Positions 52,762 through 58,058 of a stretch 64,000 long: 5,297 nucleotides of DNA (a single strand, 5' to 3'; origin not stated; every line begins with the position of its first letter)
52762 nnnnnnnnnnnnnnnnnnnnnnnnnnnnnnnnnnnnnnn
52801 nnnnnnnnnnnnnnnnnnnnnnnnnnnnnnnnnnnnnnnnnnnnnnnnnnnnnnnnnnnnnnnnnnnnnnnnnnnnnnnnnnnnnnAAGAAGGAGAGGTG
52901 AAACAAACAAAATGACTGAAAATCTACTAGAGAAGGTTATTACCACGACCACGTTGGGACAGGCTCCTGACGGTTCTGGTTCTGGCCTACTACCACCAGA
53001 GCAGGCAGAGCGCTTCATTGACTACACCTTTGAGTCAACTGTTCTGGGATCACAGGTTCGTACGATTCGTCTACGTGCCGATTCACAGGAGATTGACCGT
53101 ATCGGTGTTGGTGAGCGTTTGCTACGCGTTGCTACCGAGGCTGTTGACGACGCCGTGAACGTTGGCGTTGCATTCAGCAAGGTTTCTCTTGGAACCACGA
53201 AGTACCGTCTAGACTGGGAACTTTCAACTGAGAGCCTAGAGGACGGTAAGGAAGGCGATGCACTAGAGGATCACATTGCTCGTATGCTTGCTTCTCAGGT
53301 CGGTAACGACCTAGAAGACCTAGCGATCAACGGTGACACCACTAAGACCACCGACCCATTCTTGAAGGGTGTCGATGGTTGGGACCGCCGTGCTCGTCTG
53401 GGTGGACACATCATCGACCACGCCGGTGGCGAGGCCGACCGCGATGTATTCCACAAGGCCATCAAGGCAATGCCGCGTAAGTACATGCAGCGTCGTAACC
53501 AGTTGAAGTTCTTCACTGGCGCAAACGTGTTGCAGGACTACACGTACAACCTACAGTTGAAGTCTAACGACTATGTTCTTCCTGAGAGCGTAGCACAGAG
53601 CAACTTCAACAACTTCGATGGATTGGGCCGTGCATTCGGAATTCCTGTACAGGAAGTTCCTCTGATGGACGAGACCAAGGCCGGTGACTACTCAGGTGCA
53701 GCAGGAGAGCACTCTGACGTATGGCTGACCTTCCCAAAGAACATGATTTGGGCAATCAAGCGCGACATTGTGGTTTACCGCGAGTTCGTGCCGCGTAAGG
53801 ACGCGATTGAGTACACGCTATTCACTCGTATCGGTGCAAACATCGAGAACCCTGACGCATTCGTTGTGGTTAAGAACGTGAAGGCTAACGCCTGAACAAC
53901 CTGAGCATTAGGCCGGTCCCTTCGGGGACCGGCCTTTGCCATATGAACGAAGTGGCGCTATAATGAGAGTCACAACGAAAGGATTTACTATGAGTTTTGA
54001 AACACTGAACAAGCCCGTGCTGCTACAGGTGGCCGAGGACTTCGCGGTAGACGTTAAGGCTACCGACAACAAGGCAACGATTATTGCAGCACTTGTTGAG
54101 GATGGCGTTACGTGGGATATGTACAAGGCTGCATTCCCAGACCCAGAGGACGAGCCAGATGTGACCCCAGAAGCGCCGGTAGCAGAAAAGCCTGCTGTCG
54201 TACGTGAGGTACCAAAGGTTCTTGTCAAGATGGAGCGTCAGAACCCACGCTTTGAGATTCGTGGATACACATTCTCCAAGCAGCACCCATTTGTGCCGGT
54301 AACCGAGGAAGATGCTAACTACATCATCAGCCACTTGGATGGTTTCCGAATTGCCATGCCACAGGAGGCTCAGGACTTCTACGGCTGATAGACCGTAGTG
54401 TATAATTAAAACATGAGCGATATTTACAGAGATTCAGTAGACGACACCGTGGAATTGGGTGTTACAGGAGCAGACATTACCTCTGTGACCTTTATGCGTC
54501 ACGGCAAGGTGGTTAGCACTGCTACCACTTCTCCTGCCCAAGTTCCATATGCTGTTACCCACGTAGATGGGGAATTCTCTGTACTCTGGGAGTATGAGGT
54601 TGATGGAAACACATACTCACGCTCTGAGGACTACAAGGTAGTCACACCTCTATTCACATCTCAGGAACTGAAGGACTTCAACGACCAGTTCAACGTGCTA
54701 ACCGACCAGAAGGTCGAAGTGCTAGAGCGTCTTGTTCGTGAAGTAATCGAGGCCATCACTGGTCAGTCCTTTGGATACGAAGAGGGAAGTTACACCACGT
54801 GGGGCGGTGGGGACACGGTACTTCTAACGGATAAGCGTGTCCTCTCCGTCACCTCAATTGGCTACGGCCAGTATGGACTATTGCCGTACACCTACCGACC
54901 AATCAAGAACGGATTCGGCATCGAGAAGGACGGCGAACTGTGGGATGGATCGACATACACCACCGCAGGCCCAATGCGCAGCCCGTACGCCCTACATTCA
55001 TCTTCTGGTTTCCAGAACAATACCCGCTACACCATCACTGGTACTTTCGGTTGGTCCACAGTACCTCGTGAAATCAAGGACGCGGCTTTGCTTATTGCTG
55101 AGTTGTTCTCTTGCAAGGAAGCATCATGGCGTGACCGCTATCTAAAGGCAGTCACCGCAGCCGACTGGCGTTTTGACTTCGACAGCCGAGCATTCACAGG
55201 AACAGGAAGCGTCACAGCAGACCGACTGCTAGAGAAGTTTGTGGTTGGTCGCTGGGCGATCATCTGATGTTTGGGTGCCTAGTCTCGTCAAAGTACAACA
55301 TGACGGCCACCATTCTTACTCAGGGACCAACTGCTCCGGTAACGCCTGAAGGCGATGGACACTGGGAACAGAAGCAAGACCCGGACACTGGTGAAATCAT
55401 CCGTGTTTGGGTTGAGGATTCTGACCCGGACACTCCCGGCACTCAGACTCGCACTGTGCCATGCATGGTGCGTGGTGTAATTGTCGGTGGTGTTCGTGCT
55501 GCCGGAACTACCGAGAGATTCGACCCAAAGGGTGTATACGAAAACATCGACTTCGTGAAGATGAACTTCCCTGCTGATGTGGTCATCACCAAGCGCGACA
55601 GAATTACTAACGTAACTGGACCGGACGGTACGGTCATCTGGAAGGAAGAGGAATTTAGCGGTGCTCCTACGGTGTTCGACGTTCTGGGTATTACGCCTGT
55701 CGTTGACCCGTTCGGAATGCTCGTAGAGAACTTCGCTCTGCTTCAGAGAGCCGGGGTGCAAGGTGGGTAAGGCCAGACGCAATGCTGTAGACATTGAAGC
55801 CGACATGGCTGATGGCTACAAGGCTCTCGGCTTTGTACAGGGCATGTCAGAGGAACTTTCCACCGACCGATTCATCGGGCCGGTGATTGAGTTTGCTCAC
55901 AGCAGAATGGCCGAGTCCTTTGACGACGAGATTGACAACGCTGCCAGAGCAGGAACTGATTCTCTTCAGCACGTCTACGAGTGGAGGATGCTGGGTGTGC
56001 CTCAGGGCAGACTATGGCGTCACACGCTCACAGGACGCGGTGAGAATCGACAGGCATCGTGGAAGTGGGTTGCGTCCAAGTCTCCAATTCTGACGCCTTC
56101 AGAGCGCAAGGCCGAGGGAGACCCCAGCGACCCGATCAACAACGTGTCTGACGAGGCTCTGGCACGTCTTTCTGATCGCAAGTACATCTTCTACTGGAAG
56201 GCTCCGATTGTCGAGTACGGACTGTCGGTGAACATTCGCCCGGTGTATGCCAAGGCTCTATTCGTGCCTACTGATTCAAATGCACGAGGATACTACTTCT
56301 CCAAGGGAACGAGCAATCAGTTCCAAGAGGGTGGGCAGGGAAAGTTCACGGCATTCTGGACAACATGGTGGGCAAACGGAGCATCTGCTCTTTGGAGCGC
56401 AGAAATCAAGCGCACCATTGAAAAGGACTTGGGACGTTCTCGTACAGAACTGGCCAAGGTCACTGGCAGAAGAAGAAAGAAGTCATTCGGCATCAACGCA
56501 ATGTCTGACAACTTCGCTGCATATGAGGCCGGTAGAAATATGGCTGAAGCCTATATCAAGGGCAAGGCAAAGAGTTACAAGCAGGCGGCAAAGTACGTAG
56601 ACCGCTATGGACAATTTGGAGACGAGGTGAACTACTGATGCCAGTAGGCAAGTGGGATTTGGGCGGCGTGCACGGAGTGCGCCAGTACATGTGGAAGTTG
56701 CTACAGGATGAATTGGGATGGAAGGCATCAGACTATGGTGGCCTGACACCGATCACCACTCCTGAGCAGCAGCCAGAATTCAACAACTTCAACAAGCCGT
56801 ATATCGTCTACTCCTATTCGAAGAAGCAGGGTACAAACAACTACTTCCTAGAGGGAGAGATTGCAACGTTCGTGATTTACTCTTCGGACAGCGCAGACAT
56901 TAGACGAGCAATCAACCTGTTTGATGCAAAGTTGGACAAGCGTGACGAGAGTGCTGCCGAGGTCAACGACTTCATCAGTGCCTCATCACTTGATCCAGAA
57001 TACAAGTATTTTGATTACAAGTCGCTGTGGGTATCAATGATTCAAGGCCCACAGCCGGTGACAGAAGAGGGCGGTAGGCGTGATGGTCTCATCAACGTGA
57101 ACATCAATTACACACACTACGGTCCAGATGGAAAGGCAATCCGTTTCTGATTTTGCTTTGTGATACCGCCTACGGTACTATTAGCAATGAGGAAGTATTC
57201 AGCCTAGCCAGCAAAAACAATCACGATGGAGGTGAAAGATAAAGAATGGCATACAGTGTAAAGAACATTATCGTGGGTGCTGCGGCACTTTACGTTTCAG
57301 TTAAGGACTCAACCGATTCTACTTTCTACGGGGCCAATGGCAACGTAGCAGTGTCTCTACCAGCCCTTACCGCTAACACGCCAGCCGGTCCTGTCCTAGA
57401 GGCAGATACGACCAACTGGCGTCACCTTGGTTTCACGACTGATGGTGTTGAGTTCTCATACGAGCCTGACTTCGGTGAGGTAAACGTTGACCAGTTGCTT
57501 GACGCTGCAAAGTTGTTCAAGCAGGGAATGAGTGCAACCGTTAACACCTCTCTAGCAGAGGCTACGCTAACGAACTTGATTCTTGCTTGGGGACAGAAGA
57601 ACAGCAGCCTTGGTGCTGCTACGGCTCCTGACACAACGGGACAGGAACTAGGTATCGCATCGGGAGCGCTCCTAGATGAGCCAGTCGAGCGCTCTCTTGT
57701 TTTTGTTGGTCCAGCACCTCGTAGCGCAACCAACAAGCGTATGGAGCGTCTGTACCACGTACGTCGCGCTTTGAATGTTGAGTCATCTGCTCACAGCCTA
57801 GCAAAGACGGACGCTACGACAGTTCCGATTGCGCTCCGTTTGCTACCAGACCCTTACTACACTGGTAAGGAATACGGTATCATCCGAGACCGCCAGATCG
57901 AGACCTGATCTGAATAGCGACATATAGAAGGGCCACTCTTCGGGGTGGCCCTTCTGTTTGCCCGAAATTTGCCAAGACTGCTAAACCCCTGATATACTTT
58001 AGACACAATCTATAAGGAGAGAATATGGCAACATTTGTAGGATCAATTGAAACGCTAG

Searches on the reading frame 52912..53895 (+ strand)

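Call 59: search_protein_families(library=phrogs, proteins=[window:52912-53895:+], max_evalue=0.001)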
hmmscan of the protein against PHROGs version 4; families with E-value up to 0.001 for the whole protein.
window:52912-53895:+ (327 aa): 2 families
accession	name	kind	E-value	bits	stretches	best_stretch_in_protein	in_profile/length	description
phrog_1623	-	head and packaging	2.5e-93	313.8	1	2-324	5-304/305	virion structural protein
phrog_10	-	head and packaging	0.00036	20.6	0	19-323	361-636/752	major head protein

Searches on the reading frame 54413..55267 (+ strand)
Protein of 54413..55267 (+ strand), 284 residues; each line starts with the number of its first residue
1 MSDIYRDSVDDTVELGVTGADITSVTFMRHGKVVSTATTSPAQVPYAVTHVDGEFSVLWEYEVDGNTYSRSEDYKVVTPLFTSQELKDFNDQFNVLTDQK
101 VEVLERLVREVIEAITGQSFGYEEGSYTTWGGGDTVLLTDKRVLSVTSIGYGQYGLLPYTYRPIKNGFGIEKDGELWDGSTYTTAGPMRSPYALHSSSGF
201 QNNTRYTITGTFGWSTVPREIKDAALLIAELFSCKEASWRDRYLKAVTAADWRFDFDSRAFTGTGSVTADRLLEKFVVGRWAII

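Call 59: search_protein_families(library=phrogs, proteins=[window:54413-55267:+], max_evalue=0.001)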
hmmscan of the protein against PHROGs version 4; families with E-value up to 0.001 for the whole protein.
window:54413-55267:+ (284 aa): 2 families
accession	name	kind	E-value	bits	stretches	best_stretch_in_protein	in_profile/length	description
phrog_442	-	connector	1.7e-20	74.4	1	16-282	22-266/270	head-tail adaptor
phrog_33253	-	unknown function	1e-12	49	1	72-278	98-303/309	-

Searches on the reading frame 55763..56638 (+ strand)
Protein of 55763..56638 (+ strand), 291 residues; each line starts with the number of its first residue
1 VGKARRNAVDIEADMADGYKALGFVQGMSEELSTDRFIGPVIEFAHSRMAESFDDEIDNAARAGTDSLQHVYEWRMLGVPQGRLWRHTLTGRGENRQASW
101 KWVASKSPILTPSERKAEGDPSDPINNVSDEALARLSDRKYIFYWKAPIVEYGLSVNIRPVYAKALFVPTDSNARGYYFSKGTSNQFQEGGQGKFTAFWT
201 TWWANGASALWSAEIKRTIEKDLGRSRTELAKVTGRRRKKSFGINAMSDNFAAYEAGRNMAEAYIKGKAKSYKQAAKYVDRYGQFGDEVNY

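Call 59: search_protein_families(library=phrogs, proteins=[window:55763-56638:+], max_evalue=0.001)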
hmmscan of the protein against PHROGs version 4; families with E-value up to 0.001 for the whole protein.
window:55763-56638:+ (291 aa): 1 family
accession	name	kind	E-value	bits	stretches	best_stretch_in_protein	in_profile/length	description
phrog_11539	-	unknown function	7.8e-50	170.8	1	10-277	11-261/266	-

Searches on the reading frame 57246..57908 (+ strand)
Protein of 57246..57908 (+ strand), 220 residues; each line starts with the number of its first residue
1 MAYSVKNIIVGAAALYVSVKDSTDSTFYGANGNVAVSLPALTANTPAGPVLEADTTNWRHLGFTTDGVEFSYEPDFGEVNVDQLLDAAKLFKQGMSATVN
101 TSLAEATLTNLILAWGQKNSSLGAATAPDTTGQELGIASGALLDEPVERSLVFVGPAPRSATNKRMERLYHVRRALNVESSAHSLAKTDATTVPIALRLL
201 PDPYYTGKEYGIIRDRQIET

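Call 59: search_protein_families(library=phrogs, proteins=[window:57246-57908:+], max_evalue=0.001)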
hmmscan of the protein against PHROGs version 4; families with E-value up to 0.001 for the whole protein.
window:57246-57908:+ (220 aa): 2 families
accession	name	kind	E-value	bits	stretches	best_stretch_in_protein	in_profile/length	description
phrog_2175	-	other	7.4e-44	150.7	1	1-219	1-184/188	protein with Ig domain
phrog_476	-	tail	2.7e-09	37.8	1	27-206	30-202/296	major tail protein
